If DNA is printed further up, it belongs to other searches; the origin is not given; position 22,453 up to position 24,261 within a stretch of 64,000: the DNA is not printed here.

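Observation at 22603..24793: Two-component system whose kinase senses through a flavodiiron/ODP-like di-metal domain, fused onto the end of the d1-haem operon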

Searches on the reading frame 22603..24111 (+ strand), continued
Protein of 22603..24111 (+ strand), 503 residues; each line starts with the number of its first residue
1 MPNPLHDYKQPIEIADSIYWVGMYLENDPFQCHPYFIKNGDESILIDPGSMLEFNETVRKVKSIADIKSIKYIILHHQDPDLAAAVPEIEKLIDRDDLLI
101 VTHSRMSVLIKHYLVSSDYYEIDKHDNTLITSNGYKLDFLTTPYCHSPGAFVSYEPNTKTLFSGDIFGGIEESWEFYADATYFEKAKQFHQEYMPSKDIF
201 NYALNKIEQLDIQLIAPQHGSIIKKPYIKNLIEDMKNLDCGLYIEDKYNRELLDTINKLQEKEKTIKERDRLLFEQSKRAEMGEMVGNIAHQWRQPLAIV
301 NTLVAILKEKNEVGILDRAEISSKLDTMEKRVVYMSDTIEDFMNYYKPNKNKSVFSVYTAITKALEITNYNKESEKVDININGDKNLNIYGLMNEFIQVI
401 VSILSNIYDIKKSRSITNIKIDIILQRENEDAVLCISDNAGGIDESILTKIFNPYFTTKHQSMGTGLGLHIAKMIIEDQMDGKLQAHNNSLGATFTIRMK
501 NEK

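Call 12: find_homologous_proteins(query=window:22603-24111:+, max_evalue=1e-10)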
Query window:22603-24111:+ (503 aa): 4040 proteins with E <= 1e-10 among 8000 candidates; the best 120 are listed.
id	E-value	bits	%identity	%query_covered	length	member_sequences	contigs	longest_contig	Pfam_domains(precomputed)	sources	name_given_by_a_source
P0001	0.0e+0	1130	100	100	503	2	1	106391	PF02518.32,PF00512.32,PF19583.6,PF00753.34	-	-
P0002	0.0e+0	1017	89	100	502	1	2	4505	PF02518.32,PF00512.32,PF19583.6,PF00753.34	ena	-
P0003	0.0e+0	1012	89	100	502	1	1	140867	PF02518.32,PF00512.32,PF19583.6,PF00753.34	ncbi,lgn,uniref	ncbi:ATP-binding protein [Sulfurimonas sp.]|uniref:ATP-binding protein n=1 Tax=Sulfurimonas sp. TaxI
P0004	5.9e-297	1003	88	100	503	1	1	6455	PF02518.32,PF00512.32,PF19583.6,PF00753.34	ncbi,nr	ncbi:MAG: MBL fold metallo-hydrolase [Sulfurimonas sp.]|nr:MBL fold metallo-hydrolase [Sulfurimonas 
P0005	1.1e-295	999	87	100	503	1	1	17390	PF02518.32,PF00512.32,PF19583.6,PF00753.34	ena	-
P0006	4.0e-294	994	87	100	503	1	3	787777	PF02518.32,PF00512.32,PF19583.6,PF00753.34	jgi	jgi:signal transduction histidine kinase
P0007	1.4e-293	992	86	100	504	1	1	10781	PF02518.32,PF00512.32,PF19583.6,PF00753.34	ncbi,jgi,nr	ncbi:MAG: ATP-binding protein [Sulfurimonas sp.]|jgi:two-component system C4-dicarboxylate transport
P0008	2.0e-290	981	86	100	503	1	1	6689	PF02518.32,PF00512.32,PF19583.6,PF00753.34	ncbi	-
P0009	2.4e-287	971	84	100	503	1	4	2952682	PF02518.32,PF00512.32,PF19583.6,PF00753.34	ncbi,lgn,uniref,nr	ncbi:two-component sensor histidine kinase [Sulfurimonas gotlandica GD1]|uniref:histidine kinase n=1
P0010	1.3e-285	966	85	99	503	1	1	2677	PF02518.32,PF19583.6,PF00753.34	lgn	-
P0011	2.7e-283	958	84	100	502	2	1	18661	PF02518.32,PF00512.32,PF19583.6,PF00753.34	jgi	jgi:signal transduction histidine kinase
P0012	1.9e-277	939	82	100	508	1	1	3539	PF02518.32,PF00512.32,PF19583.6,PF00753.34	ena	-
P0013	6.5e-277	937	81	100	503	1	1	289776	PF02518.32,PF00512.32,PF19583.6,PF00753.34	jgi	jgi:signal transduction histidine kinase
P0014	5.3e-276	934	81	100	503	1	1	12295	PF02518.32,PF00512.32,PF19583.6,PF00753.34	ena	-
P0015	2.8e-275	932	81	100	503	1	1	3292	PF02518.32,PF00512.32,PF19583.6,PF00753.34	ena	-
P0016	2.8e-275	932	81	100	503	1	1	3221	PF02518.32,PF00512.32,PF19583.6,PF00753.34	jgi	-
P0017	3.8e-275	931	82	100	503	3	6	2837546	PF02518.32,PF00512.32,PF19583.6,PF00753.34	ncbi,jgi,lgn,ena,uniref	ncbi:ATP-binding protein [Sulfurimonas sp. CS5]|jgi:flavorubredoxin|uniref:ATP-binding protein n=1 T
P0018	7.0e-275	930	81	100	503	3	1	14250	PF02518.32,PF00512.32,PF19583.6,PF00753.34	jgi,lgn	jgi:signal transduction histidine kinase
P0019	8.0e-275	930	86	96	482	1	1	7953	PF02518.32,PF00512.32,PF19583.6,PF00753.34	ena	-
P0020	2.0e-274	929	82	99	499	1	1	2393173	PF02518.32,PF00512.32,PF19583.6,PF00753.34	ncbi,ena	-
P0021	2.7e-273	925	81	99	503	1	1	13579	PF02518.32,PF00512.32,PF19583.6,PF00753.34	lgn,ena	-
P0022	2.6e-272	922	82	100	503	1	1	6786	PF02518.32,PF00512.32,PF19583.6,PF00753.34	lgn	-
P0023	3.3e-271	918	80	100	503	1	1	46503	PF02518.32,PF00512.32,PF19583.6,PF00753.34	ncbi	-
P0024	9.6e-271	917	80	100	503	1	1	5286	PF02518.32,PF00512.32,PF19583.6,PF00753.34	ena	-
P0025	1.3e-270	916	80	100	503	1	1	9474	PF02518.32,PF00512.32,PF19583.6,PF00753.34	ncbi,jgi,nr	ncbi:MAG: histidine kinase [Epsilonproteobacteria bacterium]|nr:MAG: histidine kinase [Campylobacter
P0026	2.7e-269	912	79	99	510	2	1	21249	PF02518.32,PF00512.32,PF19583.6,PF00753.34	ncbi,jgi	ncbi:MAG: two-component system C4-dicarboxylate transport sensor histidine kinase DctB [Sulfurimonas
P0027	7.8e-269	910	79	100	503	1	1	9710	PF02518.32,PF00512.32,PF19583.6,PF00753.34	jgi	jgi:signal transduction histidine kinase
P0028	2.7e-268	908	80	99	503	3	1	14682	PF02518.32,PF00512.32,PF19583.6,PF00753.34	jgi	jgi:signal transduction histidine kinase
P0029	6.5e-266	901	79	100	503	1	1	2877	PF02518.32,PF00512.32,PF19583.6,PF00753.34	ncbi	-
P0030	8.6e-265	897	83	96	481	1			PF02518.32,PF00512.32,PF19583.6,PF00753.34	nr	nr:ATP-binding protein [uncultured Sulfurimonas sp.]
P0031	1.1e-264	897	79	100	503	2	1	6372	PF02518.32,PF00512.32,PF19583.6,PF00753.34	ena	-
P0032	2.0e-264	896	79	100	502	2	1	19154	PF02518.32,PF00512.32,PF19583.6,PF00753.34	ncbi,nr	ncbi:MAG: MBL fold metallo-hydrolase [Sulfurimonas sp.]|nr:MBL fold metallo-hydrolase [Sulfurimonas 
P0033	2.3e-264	896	79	100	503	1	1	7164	PF02518.32,PF00512.32,PF19583.6,PF00753.34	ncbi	-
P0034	1.1e-263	893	77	100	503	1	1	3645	PF02518.32,PF00512.32,PF19583.6,PF00753.34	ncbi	-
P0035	1.8e-263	893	81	98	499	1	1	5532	PF02518.32,PF19583.6,PF00753.34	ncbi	-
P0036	4.0e-263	891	78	100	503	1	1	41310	PF02518.32,PF00512.32,PF19583.6,PF00753.34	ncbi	-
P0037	2.4e-262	889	76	100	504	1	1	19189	PF02518.32,PF00512.32,PF19583.6,PF00753.34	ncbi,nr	ncbi:MAG: ATP-binding protein [Campylobacterota bacterium]|nr:ATP-binding protein [Campylobacterota 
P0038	3.3e-262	888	78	99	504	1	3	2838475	PF02518.32,PF00512.32,PF19583.6,PF00753.34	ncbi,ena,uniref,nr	ncbi:ATP-binding protein [Sulfurimonas sp.]|uniref:ATP-binding protein n=1 Tax=Sulfurimonas sp. TaxI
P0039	1.5e-261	886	78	100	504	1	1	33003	PF02518.32,PF19583.6,PF00753.34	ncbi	-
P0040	6.7e-261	884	78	99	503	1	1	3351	PF02518.32,PF00512.32,PF19583.6,PF00753.34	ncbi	-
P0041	3.4e-259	878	78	98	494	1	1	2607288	PF02518.32,PF00512.32,PF19583.6,PF00753.34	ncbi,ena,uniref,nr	ncbi:ATP-binding protein [Sulfurimonas sp.]|uniref:ATP-binding protein n=1 Tax=Sulfurimonas sp. TaxI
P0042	1.8e-257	873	76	99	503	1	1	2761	PF02518.32,PF19583.6,PF00753.34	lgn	-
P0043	3.6e-257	872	76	100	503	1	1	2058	PF02518.32,PF19583.6,PF00753.34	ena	-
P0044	3.0e-256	869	76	99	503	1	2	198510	PF02518.32,PF00512.32,PF19583.6,PF00753.34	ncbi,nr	ncbi:MBL fold metallo-hydrolase [bacterium]|nr:MBL fold metallo-hydrolase [bacterium] MBU1994943.1 M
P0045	1.9e-255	866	75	100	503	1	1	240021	PF02518.32,PF00512.32,PF19583.6,PF00753.34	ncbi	-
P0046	5.7e-255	865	76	99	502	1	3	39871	PF02518.32,PF00512.32,PF19583.6,PF00753.34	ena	-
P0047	6.4e-255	864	76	99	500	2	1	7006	PF02518.32,PF00512.32,PF19583.6,PF00753.34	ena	-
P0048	8.7e-255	864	76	99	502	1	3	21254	PF02518.32,PF00512.32,PF19583.6,PF00753.34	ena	-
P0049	1.1e-253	860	75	99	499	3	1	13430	PF02518.32,PF00512.32,PF19583.6,PF00753.34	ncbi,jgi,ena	-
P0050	3.6e-253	859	76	99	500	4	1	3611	PF02518.32,PF00512.32,PF19583.6,PF00753.34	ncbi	-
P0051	2.4e-252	856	76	99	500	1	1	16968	PF02518.32,PF00512.32,PF19583.6,PF00753.34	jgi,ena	-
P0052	2.8e-252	856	75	100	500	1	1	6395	PF02518.32,PF00512.32,PF19583.6,PF00753.34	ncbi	ncbi:MAG: ATP-binding protein [Campylobacterota bacterium]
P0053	4.9e-252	855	76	98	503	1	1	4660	PF02518.32,PF00512.32,PF19583.6,PF00753.34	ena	-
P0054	6.2e-252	855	75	99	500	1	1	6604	PF02518.32,PF00512.32,PF19583.6,PF00753.34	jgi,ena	-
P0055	1.3e-251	853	75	99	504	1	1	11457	PF02518.32,PF00512.32,PF19583.6,PF00753.34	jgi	-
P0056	6.7e-251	851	75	100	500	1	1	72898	PF02518.32,PF00512.32,PF19583.6,PF00753.34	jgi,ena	-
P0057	9.3e-251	851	74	99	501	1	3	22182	PF02518.32,PF00512.32,PF19583.6,PF00753.34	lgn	-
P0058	1.4e-250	850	74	99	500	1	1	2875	PF02518.32,PF00512.32,PF19583.6,PF00753.34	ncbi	-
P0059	1.4e-250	850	76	99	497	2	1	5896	PF02518.32,PF00512.32,PF19583.6,PF00753.34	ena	-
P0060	1.8e-250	850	75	99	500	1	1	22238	PF02518.32,PF00512.32,PF19583.6,PF00753.34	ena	-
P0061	2.2e-250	849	75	99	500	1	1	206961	PF02518.32,PF00512.32,PF19583.6,PF00753.34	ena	-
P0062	2.5e-250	849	75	99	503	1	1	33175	PF02518.32,PF00512.32,PF19583.6,PF00753.34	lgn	-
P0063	2.5e-250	849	75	100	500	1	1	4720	PF02518.32,PF19583.6,PF00753.34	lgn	-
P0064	4.9e-250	848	74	99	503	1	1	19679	PF02518.32,PF00512.32,PF19583.6,PF00753.34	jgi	-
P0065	7.6e-250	848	76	99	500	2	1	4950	PF02518.32,PF00512.32,PF19583.6,PF00753.34,PF14501.13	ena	-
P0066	1.0e-249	847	75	99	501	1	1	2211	PF02518.32,PF00512.32,PF19583.6,PF00753.34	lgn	-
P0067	1.4e-249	847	75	100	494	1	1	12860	PF02518.32,PF00512.32,PF19583.6,PF00753.34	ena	-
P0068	3.5e-249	845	74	100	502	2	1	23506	PF02518.32,PF00512.32,PF19583.6,PF00753.34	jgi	jgi:signal transduction histidine kinase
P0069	7.0e-249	844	76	99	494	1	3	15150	PF02518.32,PF00512.32,PF19583.6,PF00753.34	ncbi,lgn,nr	ncbi:MAG: ATP-binding protein [Campylobacterota bacterium]|nr:ATP-binding protein [Campylobacterota 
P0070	9.8e-249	844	74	99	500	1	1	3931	PF02518.32,PF00512.32,PF19583.6,PF00753.34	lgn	-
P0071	1.2e-248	844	74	100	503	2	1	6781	PF02518.32,PF19583.6,PF00753.34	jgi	jgi:flavorubredoxin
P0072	1.4e-248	843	75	100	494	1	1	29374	PF02518.32,PF00512.32,PF19583.6,PF00753.34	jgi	-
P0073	1.7e-248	843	74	100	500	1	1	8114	PF02518.32,PF00512.32,PF19583.6,PF00753.34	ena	-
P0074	4.1e-248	842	74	99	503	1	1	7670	PF02518.32,PF00512.32,PF19583.6,PF00753.34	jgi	-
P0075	4.7e-248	842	73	99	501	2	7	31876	PF02518.32,PF00512.32,PF19583.6,PF00753.34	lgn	-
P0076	5.0e-248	842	74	100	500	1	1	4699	PF02518.32,PF00512.32,PF19583.6,PF00753.34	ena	-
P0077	5.1e-248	842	74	100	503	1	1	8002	PF02518.32,PF00512.32,PF19583.6,PF00753.34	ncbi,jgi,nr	ncbi:MAG: histidine kinase [Epsilonproteobacteria bacterium]|nr:MAG: histidine kinase [Campylobacter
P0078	8.1e-248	841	75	98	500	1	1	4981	PF02518.32,PF00512.32,PF19583.6,PF00753.34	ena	-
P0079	9.1e-248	841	75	99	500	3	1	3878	PF02518.32,PF00512.32,PF19583.6,PF00753.34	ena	-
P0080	9.4e-248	841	74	99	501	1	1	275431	PF02518.32,PF00512.32,PF19583.6,PF00753.34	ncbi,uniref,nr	ncbi:histidine kinase [Sulfurimonas hongkongensis]|uniref:histidine kinase n=1 Tax=Sulfurimonas hong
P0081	1.1e-247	841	74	99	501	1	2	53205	PF02518.32,PF00512.32,PF19583.6,PF00753.34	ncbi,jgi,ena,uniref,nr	ncbi:MAG: ATP-binding protein [Sulfurimonas sp.]|uniref:ATP-binding protein n=1 Tax=Sulfurimonas sp.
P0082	1.3e-247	840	73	99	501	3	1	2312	PF02518.32,PF00512.32,PF19583.6,PF00753.34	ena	-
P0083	1.7e-247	840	74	100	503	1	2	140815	PF02518.32,PF00512.32,PF19583.6,PF00753.34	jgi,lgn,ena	-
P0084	2.1e-247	840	76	98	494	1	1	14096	PF02518.32,PF00512.32,PF19583.6,PF00753.34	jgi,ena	-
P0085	2.8e-247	839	74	99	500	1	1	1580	PF02518.32,PF00512.32,PF19583.6,PF00753.34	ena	-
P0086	3.2e-247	839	74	99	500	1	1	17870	PF02518.32,PF00512.32,PF19583.6,PF00753.34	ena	-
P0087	4.0e-247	839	74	100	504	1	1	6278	PF02518.32,PF19583.6,PF00753.34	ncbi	-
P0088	5.9e-247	838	75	98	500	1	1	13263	PF02518.32,PF00512.32,PF19583.6,PF00753.34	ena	-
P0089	6.3e-247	838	74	99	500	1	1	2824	PF02518.32,PF00512.32,PF19583.6,PF00753.34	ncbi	-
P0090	7.0e-247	838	73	99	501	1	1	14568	PF02518.32,PF00512.32,PF19583.6,PF00753.34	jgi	-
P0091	1.9e-246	836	75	100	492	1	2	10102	PF02518.32,PF00512.32,PF19583.6,PF00753.34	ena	-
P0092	2.6e-246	836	73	100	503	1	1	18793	PF02518.32,PF00512.32,PF19583.6,PF00753.34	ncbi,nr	ncbi:MAG: ATP-binding protein [Campylobacterota bacterium]|nr:ATP-binding protein [Campylobacterota 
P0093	2.9e-246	836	74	100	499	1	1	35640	PF02518.32,PF00512.32,PF19583.6,PF00753.34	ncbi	-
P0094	7.2e-246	835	73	99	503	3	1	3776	PF02518.32,PF00512.32,PF19583.6,PF00753.34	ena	-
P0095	9.5e-246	834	72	100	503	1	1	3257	PF02518.32,PF19583.6,PF00753.34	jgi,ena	-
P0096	9.7e-246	834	75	99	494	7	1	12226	PF02518.32,PF00512.32,PF19583.6,PF00753.34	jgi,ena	-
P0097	1.1e-245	834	74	99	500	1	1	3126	PF02518.32,PF00512.32,PF19583.6,PF00753.34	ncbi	-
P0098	7.7e-245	831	74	98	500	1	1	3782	PF02518.32,PF00512.32,PF19583.6,PF00753.34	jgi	-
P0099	8.7e-245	831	74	99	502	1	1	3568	PF02518.32,PF00512.32,PF19583.6,PF00753.34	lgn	-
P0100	1.3e-244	830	74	100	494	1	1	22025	PF02518.32,PF00512.32,PF19583.6,PF00753.34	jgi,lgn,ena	-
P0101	1.5e-244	830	73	100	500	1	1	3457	PF02518.32,PF00512.32,PF19583.6,PF00753.34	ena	-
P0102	1.7e-244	830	74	98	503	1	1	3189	PF02518.32,PF00512.32,PF19583.6,PF00753.34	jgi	jgi:flavorubredoxin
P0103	1.9e-244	830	74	98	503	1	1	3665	PF02518.32,PF00512.32,PF19583.6,PF00753.34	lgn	-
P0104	2.5e-244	829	74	98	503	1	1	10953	PF02518.32,PF00512.32,PF19583.6,PF00753.34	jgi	jgi:flavorubredoxin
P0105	2.8e-244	829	74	98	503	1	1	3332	PF02518.32,PF00512.32,PF19583.6,PF00753.34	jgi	jgi:flavorubredoxin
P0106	3.9e-243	826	73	99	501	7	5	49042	PF02518.32,PF00512.32,PF19583.6,PF00753.34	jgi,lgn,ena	jgi:flavorubredoxin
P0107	1.5e-242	824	74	99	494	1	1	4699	PF02518.32,PF00512.32,PF19583.6,PF00753.34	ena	-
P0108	3.7e-242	822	74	100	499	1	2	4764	PF02518.32,PF00512.32,PF19583.6,PF00753.34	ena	-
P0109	5.6e-242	822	74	98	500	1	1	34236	PF02518.32,PF00512.32,PF19583.6,PF00753.34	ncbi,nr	ncbi:MAG: ATP-binding protein [Thiovulaceae bacterium]|nr:ATP-binding protein [Sulfurimonadaceae bac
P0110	6.0e-242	822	72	98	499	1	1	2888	PF02518.32,PF00512.32,PF19583.6,PF00753.34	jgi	jgi:signal transduction histidine kinase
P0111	6.9e-242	821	72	99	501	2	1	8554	PF02518.32,PF00512.32,PF19583.6,PF00753.34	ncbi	-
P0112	9.1e-242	821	73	99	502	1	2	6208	PF02518.32,PF00512.32,PF19583.6,PF00753.34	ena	-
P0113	9.9e-242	821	73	99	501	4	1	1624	PF02518.32,PF19583.6,PF00753.34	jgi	-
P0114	1.5e-241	820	71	100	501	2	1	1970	PF02518.32,PF00512.32,PF19583.6,PF00753.34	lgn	-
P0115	1.1e-240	817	72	99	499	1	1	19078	PF02518.32,PF00512.32,PF19583.6,PF00753.34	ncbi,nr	ncbi:MAG: ATP-binding protein [Campylobacterota bacterium]|nr:ATP-binding protein [Campylobacterota 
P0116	5.2e-240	815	72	99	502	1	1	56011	PF02518.32,PF00512.32,PF19583.6,PF00753.34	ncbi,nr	ncbi:MAG: ATP-binding protein [Sulfurimonas sp.]|nr:ATP-binding protein [Sulfurimonas sp.]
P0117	6.7e-240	815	72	99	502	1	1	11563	PF02518.32,PF00512.32,PF19583.6,PF00753.34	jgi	jgi:flavorubredoxin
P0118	1.0e-239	814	73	100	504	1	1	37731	PF02518.32,PF00512.32,PF19583.6,PF00753.34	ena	-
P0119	1.1e-239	814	72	99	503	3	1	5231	PF02518.32,PF00512.32,PF19583.6,PF00753.34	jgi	jgi:signal transduction histidine kinase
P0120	1.2e-239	814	71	100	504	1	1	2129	PF02518.32,PF00512.32,PF19583.6,PF00753.34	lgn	-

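Call 22: find_encoding_contigs(protein=P0009, flank=10000, max_places=2)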
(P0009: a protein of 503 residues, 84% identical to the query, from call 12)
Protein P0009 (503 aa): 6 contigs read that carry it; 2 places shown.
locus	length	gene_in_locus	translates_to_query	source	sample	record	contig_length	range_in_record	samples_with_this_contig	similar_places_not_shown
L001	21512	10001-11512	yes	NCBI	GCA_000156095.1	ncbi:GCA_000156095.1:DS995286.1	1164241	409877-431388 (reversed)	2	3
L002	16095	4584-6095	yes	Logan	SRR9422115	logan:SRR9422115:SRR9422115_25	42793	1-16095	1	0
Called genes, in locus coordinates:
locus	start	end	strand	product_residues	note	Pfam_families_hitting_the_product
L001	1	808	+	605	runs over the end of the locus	PF22113:Mtrc-MtrF_II-IV_dom (faint), PF13442:Cytochrome_CBB3 (faint), PF14522:Cytochrome_C7 (faint), PF13435:Cytochrome_C554 (faint)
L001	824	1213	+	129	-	PF13899:Thioredoxin_7 (weak)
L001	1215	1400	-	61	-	-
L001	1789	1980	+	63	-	-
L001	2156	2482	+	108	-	-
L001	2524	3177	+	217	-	PF00034:Cytochrom_C (weak)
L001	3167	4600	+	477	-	PF00115:COX1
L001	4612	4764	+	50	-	-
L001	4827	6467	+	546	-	PF00034:Cytochrom_C (faint), PF13442:Cytochrome_CBB3, PF02239:Cytochrom_D1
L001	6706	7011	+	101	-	PF13442:Cytochrome_CBB3 (weak), PF00034:Cytochrom_C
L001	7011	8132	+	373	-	PF13353:Fer4_12, PF04055:Radical_SAM, PF13186:SPASM (weak)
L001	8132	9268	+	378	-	PF02239:Cytochrom_D1, PF25174:Beta-prop_THOC3 (weak)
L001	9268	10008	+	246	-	PF00590:TP_methylase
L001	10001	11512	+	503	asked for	PF00753:Lactamase_B, PF19583:ODP, PF00512:HisKA (weak), PF02518:HATPase_c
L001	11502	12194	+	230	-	PF00072:Response_reg, PF00486:Trans_reg_C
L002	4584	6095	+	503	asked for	PF00753:Lactamase_B, PF19583:ODP, PF00512:HisKA (weak), PF02518:HATPase_c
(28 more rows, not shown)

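Call 30: predict_structure(alignment_id=A1)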
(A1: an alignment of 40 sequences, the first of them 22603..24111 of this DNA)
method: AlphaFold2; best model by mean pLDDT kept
length: 503 residues; sequences in the alignment: 40
mean_pLDDT: 61.6   pTM: 0.39
mean pLDDT of the five models: 61.6, 57.6, 57.4, 55.5, 54.4
residues with pLDDT >= 90: 65; 70-90: 131; 50-70: 129; < 50: 178
segments of 3 or more residues with pLDDT < 50: 1-4, 28-30, 78-81, 102-120, 142-178, 214-222, 242-306, 334-350, 371-374, 455-466
pLDDT, mean of each block of 10 residues (from residue 1): 59 76 62 72 74 77 91 60 61 75 34 29 59 56 41 42 37 42 62 54 57 45 64 72 41 37 37 37 37 41 49 59 60 47 43 86 73 64 92 79 77 80 94 94 78 50 49 79 92 94 88
secondary structure, 60 per line:
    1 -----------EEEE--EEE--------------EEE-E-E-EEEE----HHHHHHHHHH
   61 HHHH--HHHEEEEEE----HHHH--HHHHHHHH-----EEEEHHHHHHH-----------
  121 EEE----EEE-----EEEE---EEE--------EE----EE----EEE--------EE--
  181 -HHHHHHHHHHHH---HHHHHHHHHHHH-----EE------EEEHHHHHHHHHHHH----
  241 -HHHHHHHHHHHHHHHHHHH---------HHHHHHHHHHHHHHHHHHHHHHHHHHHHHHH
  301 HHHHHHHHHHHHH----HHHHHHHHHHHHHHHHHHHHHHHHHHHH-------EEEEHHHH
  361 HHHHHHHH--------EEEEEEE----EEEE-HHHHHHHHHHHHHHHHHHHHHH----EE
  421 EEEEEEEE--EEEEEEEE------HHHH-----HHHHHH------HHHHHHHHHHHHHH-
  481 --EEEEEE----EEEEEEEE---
elements in order: E12-15 E18-20 E35-37 E43-46 H51-64 E70-75 H80-83 H86-93 E99-102 H103-109 E121-123 E128-130 E136-139 E143-145 E166-168 H182-193 H197-208 E222-224 H225-236 H242-260 H270-313 H318-345 E353-356 H357-368 E377-383 E388-391 H393-414 E419-428 E431-438 H445-448 H454-459 H466-479 E483-488 E493-500
